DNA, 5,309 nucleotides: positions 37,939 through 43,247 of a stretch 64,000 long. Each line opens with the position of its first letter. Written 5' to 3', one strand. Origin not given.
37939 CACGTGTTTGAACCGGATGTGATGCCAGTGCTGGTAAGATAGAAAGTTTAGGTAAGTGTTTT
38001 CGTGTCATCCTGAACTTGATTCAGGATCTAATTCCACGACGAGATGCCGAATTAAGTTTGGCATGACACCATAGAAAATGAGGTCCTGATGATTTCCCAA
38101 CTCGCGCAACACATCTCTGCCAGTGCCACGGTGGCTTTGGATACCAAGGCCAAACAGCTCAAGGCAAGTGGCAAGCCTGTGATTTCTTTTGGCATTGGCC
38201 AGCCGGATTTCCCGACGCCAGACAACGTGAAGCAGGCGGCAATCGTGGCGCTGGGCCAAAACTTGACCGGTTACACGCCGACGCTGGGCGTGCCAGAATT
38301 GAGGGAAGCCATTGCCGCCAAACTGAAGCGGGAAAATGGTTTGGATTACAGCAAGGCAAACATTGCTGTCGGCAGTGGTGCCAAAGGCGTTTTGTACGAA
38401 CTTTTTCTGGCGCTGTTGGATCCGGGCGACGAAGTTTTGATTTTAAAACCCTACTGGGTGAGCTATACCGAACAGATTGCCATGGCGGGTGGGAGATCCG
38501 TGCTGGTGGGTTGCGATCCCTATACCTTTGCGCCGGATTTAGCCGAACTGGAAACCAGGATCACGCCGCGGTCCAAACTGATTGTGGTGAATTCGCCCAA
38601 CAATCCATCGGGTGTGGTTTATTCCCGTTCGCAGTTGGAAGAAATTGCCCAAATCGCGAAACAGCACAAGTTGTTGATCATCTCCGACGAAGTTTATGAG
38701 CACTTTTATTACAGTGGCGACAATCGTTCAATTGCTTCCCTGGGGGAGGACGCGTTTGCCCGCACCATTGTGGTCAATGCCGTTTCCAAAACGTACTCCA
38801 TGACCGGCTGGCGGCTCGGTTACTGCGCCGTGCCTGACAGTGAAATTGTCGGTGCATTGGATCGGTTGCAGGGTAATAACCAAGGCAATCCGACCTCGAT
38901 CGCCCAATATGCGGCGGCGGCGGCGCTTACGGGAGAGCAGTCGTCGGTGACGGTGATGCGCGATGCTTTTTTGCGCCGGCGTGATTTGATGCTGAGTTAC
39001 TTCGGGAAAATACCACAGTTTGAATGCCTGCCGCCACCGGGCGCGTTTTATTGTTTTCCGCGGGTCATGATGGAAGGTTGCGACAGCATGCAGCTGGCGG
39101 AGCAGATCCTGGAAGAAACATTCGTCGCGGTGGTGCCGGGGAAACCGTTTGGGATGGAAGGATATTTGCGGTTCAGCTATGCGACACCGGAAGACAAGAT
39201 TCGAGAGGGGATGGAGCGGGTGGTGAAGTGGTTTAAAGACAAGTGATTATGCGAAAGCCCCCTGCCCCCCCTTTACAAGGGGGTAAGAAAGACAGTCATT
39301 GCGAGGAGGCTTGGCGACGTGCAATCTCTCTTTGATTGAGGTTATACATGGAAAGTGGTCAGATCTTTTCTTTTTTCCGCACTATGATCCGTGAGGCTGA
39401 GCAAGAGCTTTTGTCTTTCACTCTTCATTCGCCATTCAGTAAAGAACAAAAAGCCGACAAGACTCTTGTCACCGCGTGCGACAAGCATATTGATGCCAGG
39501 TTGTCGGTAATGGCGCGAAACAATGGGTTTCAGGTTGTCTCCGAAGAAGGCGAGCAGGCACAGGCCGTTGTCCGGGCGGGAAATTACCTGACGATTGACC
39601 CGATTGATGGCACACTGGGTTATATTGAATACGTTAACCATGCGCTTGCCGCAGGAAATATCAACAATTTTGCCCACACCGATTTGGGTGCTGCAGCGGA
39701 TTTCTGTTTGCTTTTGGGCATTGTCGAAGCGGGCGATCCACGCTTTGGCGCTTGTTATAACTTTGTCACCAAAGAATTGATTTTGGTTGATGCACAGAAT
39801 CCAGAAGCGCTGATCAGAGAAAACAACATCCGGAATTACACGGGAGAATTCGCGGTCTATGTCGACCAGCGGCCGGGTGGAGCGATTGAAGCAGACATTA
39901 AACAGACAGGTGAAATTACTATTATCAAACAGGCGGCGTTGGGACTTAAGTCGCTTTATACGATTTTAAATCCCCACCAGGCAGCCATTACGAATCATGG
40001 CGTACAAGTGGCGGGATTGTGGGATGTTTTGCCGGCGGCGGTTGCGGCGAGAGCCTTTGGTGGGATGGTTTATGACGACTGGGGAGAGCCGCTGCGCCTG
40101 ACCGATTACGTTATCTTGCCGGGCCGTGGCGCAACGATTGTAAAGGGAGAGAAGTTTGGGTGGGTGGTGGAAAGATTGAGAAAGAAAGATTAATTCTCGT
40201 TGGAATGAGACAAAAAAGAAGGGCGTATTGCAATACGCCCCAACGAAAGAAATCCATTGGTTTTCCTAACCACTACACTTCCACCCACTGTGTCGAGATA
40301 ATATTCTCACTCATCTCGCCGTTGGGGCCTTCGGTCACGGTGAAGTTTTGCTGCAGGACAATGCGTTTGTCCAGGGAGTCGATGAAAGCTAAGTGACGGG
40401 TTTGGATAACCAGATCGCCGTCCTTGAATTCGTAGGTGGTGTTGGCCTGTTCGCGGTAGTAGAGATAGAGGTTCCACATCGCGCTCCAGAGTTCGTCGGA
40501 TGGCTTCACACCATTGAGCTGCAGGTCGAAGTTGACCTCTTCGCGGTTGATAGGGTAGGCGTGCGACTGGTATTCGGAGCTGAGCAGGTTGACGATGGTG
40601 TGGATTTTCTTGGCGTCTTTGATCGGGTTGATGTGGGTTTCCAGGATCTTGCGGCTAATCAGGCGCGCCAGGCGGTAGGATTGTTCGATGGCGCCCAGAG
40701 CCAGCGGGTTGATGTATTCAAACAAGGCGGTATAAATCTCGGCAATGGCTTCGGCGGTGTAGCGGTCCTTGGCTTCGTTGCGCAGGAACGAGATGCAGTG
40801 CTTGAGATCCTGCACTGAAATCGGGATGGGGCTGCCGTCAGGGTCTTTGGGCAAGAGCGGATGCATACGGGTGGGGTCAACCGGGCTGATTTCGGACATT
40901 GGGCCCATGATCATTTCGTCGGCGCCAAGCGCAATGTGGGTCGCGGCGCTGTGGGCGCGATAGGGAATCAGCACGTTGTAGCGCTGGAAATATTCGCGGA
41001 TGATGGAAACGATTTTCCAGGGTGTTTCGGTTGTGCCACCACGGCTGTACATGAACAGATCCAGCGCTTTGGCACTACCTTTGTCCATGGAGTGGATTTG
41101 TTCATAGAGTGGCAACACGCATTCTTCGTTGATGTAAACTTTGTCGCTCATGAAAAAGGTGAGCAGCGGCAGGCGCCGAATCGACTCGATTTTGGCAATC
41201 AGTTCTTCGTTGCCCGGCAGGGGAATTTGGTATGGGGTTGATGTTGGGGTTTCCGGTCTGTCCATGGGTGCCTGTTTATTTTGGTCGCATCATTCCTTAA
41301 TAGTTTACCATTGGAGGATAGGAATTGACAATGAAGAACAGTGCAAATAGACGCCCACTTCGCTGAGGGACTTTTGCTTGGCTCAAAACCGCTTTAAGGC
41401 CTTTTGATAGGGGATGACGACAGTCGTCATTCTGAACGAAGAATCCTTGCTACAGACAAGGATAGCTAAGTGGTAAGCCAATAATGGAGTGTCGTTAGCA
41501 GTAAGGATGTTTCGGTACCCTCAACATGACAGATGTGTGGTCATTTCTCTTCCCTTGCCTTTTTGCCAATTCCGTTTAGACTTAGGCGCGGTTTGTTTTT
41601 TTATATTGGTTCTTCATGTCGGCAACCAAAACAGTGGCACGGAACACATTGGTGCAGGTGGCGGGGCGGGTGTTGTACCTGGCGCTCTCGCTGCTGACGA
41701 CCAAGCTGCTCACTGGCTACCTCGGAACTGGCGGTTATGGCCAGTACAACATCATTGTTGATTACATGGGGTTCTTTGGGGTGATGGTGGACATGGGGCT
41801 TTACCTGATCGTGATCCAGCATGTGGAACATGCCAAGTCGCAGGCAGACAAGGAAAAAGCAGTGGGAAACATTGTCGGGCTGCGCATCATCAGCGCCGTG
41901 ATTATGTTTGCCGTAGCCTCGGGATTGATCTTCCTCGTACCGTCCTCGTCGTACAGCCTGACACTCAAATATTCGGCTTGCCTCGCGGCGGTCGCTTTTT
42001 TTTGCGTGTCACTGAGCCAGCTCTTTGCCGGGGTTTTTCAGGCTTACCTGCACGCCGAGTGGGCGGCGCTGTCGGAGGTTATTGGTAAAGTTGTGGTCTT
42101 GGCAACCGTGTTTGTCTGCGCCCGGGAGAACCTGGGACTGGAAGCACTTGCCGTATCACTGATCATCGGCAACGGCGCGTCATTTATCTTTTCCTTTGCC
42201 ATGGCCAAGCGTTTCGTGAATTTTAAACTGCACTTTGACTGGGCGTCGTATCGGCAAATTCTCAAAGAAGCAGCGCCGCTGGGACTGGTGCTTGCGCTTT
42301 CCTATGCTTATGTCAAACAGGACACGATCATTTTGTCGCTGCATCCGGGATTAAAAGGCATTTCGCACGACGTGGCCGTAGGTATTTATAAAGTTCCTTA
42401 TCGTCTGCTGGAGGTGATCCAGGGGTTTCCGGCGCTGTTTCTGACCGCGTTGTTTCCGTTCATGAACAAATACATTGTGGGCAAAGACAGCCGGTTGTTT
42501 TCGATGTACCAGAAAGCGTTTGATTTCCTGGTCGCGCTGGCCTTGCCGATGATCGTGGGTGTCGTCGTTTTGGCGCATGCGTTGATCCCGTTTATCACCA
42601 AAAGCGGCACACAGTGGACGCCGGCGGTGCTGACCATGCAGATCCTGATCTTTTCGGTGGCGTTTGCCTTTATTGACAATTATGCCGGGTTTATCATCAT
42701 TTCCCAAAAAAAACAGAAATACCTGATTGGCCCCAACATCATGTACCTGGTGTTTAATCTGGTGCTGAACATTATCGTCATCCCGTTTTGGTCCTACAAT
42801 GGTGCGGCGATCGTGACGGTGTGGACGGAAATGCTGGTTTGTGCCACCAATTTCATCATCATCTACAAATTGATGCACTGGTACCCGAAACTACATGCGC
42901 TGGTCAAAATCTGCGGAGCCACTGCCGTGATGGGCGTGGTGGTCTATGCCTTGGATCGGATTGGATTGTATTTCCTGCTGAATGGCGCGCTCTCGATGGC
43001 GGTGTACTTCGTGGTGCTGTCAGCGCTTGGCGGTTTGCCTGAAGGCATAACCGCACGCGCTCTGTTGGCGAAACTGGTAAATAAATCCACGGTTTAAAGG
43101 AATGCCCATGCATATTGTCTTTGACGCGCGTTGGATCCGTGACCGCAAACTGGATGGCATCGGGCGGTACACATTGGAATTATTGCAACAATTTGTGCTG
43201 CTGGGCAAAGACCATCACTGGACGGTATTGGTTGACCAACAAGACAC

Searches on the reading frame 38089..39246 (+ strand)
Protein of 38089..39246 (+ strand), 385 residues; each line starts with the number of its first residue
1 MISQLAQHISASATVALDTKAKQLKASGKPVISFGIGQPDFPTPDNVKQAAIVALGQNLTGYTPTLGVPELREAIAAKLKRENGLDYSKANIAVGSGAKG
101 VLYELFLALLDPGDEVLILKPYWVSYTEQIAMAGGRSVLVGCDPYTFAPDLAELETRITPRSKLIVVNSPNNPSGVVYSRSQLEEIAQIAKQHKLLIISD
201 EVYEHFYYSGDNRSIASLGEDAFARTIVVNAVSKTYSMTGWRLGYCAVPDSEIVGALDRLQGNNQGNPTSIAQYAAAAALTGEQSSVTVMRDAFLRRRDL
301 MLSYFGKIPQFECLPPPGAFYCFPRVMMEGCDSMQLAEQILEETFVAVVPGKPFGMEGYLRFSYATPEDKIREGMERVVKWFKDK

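Call 15: search_protein_families(library=pfam, proteins=[window:38089-39246:+], max_evalue=0.001)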
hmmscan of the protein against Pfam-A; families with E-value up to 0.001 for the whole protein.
window:38089-39246:+ (385 aa): 3 families
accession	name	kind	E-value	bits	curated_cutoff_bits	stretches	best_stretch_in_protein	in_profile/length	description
PF00155.27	Aminotran_1_2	-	4e-79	266.8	19.7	1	30-377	2-360/361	Aminotransferase class I and II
PF01041.23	DegT_DnrJ_EryC1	-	1.6e-12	47.8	19.8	1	89-200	40-145/360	DegT/DnrJ/EryC1/StrS aminotransferase family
PF01053.26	Cys_Met_Meta_PP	-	6.6e-06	25.4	27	1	85-203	64-176/381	Cys/Met metabolism PLP-dependent enzyme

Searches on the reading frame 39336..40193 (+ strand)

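Call 15: search_protein_families(library=pfam, proteins=[window:39336-40193:+], max_evalue=0.001)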
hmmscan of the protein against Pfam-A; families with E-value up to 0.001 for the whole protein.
window:39336-40193:+ (285 aa): 1 family
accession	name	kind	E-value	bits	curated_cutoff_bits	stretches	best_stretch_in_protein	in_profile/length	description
PF00459.30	Inositol_P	-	8.2e-12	45.6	27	1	34-251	28-241/271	Inositol monophosphatase family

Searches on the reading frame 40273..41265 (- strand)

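Call 15: search_protein_families(library=pfam, proteins=[window:40273-41265:-], max_evalue=0.001)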
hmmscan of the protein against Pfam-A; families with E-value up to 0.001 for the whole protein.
window:40273-41265:- (330 aa): 1 family
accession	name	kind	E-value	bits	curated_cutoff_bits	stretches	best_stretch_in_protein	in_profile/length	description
PF01972.22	SDH_protease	-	8.9e-08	31.9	31.3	1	65-133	91-159/286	ClpP-like SDH-type serine proteinase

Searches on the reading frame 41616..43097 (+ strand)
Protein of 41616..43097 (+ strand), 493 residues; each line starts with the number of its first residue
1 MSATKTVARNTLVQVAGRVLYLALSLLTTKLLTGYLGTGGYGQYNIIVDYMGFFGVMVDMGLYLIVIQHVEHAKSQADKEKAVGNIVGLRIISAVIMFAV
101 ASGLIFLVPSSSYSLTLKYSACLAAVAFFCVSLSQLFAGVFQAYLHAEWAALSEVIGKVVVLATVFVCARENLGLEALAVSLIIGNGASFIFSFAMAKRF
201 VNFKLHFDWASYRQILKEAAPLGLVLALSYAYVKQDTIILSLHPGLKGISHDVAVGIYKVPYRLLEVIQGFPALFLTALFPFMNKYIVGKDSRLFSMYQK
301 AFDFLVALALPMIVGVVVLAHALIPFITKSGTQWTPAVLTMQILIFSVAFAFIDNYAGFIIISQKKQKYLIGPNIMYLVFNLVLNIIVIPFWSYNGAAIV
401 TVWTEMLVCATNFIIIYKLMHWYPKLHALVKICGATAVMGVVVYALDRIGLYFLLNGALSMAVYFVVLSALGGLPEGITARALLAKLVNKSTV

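Call 16: search_protein_families(library=pfam, proteins=[window:41616-43097:+], max_evalue=0.001)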
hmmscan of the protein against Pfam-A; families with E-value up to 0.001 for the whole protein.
window:41616-43097:+ (493 aa): 2 families
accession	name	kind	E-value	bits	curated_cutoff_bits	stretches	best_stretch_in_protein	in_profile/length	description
PF01943.22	Polysacc_synt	-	3.6e-28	99.2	28.2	1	8-285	2-272/274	Polysaccharide biosynthesis protein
PF13440.11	Polysacc_synt_3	-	1.7e-13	50.9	23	1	40-338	10-292/293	Polysaccharide biosynthesis protein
